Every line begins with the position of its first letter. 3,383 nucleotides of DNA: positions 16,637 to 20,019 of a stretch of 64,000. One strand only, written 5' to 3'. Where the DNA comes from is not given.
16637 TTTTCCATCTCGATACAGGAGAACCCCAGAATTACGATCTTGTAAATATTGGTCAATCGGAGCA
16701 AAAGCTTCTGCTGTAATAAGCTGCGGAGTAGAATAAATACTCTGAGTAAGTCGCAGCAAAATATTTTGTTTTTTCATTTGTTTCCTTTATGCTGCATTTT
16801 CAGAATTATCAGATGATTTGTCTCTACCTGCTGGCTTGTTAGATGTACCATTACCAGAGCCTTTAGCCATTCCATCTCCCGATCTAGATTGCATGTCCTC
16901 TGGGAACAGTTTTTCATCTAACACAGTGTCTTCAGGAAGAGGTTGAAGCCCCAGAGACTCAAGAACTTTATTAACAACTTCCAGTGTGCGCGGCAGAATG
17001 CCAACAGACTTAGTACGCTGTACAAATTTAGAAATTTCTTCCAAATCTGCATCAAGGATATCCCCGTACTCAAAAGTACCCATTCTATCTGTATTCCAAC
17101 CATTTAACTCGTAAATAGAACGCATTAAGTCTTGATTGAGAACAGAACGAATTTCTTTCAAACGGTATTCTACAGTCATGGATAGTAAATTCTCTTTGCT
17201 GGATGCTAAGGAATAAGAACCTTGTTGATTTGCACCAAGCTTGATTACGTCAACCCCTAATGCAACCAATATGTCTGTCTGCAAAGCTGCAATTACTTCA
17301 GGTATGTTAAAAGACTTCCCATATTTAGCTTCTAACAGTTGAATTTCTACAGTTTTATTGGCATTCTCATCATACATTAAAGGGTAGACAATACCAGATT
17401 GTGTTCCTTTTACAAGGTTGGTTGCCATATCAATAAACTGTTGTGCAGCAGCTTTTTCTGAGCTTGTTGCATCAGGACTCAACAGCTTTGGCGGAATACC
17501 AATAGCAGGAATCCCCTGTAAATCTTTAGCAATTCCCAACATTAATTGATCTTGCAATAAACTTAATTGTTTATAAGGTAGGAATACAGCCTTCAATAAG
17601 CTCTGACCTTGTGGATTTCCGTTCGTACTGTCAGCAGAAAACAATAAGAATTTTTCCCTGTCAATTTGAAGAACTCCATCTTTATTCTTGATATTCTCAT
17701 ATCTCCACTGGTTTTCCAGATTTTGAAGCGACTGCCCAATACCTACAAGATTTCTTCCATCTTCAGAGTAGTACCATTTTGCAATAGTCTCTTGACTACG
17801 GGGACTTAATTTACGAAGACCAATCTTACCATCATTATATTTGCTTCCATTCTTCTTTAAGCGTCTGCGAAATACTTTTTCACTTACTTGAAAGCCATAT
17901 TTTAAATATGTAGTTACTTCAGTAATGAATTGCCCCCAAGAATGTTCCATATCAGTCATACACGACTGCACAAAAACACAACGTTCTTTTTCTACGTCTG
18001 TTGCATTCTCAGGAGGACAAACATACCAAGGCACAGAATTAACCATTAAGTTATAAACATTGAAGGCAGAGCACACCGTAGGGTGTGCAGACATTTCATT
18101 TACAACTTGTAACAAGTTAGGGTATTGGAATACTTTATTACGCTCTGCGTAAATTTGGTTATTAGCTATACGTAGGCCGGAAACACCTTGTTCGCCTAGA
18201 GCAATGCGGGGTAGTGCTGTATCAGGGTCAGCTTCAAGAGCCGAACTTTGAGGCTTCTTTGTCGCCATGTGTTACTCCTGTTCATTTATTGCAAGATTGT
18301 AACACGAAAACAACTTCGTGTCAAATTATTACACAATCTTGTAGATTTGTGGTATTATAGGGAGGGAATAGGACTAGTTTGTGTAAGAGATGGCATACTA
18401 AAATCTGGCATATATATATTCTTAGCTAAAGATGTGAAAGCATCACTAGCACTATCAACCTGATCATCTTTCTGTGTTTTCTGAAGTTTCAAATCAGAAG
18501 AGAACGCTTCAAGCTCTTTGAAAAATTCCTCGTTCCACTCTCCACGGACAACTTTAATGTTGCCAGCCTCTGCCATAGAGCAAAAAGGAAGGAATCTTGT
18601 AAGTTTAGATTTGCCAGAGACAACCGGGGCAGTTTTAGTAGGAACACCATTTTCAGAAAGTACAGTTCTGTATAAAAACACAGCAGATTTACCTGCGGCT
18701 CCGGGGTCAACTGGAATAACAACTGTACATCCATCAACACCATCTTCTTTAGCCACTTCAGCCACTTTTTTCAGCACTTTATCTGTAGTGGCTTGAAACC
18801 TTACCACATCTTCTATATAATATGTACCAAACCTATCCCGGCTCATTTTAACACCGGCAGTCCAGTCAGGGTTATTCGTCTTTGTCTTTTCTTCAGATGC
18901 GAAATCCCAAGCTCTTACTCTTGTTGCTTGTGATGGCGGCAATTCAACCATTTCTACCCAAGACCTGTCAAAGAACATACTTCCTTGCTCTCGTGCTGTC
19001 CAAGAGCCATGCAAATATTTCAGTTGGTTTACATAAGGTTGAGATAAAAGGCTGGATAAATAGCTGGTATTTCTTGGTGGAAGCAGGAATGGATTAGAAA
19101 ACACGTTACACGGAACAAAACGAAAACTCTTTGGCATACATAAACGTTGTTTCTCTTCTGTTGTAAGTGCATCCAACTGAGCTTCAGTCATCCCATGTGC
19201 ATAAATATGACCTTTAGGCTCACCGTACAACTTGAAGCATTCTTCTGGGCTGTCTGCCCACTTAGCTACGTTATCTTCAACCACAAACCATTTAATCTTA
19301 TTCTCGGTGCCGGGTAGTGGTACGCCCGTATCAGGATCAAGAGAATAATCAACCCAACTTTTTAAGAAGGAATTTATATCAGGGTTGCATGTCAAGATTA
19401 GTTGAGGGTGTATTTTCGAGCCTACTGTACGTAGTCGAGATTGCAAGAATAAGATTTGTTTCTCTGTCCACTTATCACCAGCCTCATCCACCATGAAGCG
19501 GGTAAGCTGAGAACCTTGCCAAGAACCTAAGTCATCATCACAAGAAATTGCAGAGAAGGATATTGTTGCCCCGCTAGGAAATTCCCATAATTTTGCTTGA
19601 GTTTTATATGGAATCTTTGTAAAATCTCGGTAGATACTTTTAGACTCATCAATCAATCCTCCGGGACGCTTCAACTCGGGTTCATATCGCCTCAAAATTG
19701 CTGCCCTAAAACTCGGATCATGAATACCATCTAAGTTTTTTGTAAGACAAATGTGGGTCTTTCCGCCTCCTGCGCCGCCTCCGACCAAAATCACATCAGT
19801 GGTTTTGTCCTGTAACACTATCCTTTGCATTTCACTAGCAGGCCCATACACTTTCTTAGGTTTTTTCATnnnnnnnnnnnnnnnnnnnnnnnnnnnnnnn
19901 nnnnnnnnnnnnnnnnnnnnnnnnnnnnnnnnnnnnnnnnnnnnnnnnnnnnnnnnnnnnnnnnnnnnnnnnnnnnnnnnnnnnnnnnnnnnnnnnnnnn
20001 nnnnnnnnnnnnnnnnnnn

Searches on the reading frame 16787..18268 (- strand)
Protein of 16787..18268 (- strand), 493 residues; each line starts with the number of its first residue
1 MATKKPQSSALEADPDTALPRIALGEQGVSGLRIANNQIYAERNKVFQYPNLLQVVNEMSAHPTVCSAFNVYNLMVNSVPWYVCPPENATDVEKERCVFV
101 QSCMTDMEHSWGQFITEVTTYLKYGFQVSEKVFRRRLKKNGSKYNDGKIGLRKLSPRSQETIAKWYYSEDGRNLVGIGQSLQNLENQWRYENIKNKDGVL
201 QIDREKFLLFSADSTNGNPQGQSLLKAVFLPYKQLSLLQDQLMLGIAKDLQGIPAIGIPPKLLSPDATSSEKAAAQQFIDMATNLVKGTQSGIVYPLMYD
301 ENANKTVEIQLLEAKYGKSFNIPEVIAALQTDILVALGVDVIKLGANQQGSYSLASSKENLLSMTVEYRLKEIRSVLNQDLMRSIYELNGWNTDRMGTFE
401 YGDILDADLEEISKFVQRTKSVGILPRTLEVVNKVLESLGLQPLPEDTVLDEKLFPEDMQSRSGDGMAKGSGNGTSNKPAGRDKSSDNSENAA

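Call 9: search_protein_families(library=pfam, proteins=[window:16787-18268:-])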
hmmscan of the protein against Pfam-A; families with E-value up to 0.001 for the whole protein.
window:16787-18268:- (493 aa): 1 family
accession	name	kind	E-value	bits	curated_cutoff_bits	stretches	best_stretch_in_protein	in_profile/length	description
PF06074.18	Portal_Mu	-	3.1e-21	76.5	23.9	1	54-424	2-323/336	Portal protein of Mu bacteriophage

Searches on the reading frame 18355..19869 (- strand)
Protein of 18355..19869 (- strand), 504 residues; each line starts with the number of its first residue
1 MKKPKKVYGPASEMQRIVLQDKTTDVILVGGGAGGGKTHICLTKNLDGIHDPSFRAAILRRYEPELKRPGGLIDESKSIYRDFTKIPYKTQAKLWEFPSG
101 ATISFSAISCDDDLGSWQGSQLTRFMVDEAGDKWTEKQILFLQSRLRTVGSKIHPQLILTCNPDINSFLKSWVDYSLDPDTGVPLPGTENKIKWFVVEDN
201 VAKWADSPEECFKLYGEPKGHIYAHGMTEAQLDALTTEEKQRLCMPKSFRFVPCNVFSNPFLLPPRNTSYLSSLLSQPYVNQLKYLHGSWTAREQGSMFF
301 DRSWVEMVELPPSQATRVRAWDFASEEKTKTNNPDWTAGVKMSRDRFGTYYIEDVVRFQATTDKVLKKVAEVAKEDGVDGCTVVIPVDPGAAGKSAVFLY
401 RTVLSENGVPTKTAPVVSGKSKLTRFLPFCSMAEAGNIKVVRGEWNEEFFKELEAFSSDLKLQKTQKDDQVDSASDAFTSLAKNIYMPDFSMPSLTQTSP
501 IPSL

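Call 9: search_protein_families(library=pfam, proteins=[window:18355-19869:-])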
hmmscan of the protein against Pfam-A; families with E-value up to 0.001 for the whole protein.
window:18355-19869:- (504 aa): 1 family
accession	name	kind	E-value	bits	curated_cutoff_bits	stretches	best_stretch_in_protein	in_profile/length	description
PF17289.8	Terminase_6C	-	8.4e-21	75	22.6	1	320-479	2-153/155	Terminase RNaseH-like domain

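Call 10: search_dna_similar(query=window:18355-19869:-, collection=phages, mode=protein, max_rows=20)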
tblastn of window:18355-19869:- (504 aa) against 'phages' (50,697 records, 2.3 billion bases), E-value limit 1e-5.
Records with a match: 1360; places in all: 1372; records where one place covers at least 80% of the query: 1142.
Best place of each record, by identity: <60% 1360.
By first word of the organism name: Escherichia 340; Pseudomonas 231; Vibrio 145; Rheinheimera 115; Salmonella 97; Acinetobacter 92; Klebsiella 40; Erwinia 35; Shigella 24; Campylobacter 24; and 46 more.
By host as written in the record: - 188; Rheinheimera sp. BAL341 115; Escherichia coli 99; Pseudomonas aeruginosa 71; Escherichia coli K-12 MG1655 50; Acinetobacter baumannii 37; Pseudomonas aeruginosa PAO1 26; Campylobacter jejuni 22; and 345 more.
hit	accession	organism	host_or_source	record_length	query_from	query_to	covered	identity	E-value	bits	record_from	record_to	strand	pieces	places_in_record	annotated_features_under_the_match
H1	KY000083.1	Pseudomonas phage PA10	Pseudomonas aeruginosa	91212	7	499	98%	39.0%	1e-94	320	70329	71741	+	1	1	terminase large subunit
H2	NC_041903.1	Pseudomonas phage PA10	Pseudomonas aeruginosa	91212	7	499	98%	39.0%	1e-94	320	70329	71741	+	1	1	terminase large subunit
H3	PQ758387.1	Pseudomonas phage 37F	Pseudomonas aeruginosa 147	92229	7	499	98%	39.0%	1e-94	320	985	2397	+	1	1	hypothetical protein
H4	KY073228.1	Pseudomonas phage Zigelbrucke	Pseudomonas aeruginosa PAO1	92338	7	499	98%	39.0%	1e-94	320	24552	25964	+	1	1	putative terminase large subunit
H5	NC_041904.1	Pseudomonas phage Zigelbrucke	Pseudomonas aeruginosa PAO1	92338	7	499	98%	39.0%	1e-94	320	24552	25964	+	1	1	terminase large subunit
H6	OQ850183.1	Pseudomonas phage PT07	Pseudomonas aeruginosa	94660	7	499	98%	39.0%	1e-94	320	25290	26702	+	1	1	terminase large subunit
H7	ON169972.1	Pseudomonas phage EM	Pseudomonas aeruginosa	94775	7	499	98%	38.8%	2e-95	322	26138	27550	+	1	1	terminase large subunit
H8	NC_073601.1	Pseudomonas phage EM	Pseudomonas aeruginosa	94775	7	499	98%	38.8%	2e-95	322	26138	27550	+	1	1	terminase large subunit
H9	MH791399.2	Pseudomonas phage PaGz-1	Pseudomonas aeruginosa PAO1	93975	7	499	98%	38.6%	1e-94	320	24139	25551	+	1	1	terminase large subunit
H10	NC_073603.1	Pseudomonas phage PaGz-1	Pseudomonas aeruginosa PAO1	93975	7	499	98%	38.6%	1e-94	320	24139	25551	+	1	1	terminase large subunit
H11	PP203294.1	Pseudomonas phage LPS-5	Pseudomonas aeruginosa PAO1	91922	7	499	98%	38.4%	1e-94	320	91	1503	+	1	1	terminase large subunit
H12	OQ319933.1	Pseudomonas phage bmx-p3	Pseudomonas aeruginosa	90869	7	499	98%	38.4%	1e-94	320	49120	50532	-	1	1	terminase large subunit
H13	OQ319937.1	Pseudomonas phage 20Sep418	Pseudomonas aeruginosa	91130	7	499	98%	38.4%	1e-94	320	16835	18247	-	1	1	terminase large subunit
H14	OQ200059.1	Pseudomonas phage vB_PaeM_B55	Pseudomonas aeruginosa B55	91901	7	499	98%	38.4%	1e-94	320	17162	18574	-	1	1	terminase large subunit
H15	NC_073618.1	Pseudomonas phage vB_PaeM_B55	Pseudomonas aeruginosa B55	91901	7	499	98%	38.4%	1e-94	320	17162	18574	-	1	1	terminase large subunit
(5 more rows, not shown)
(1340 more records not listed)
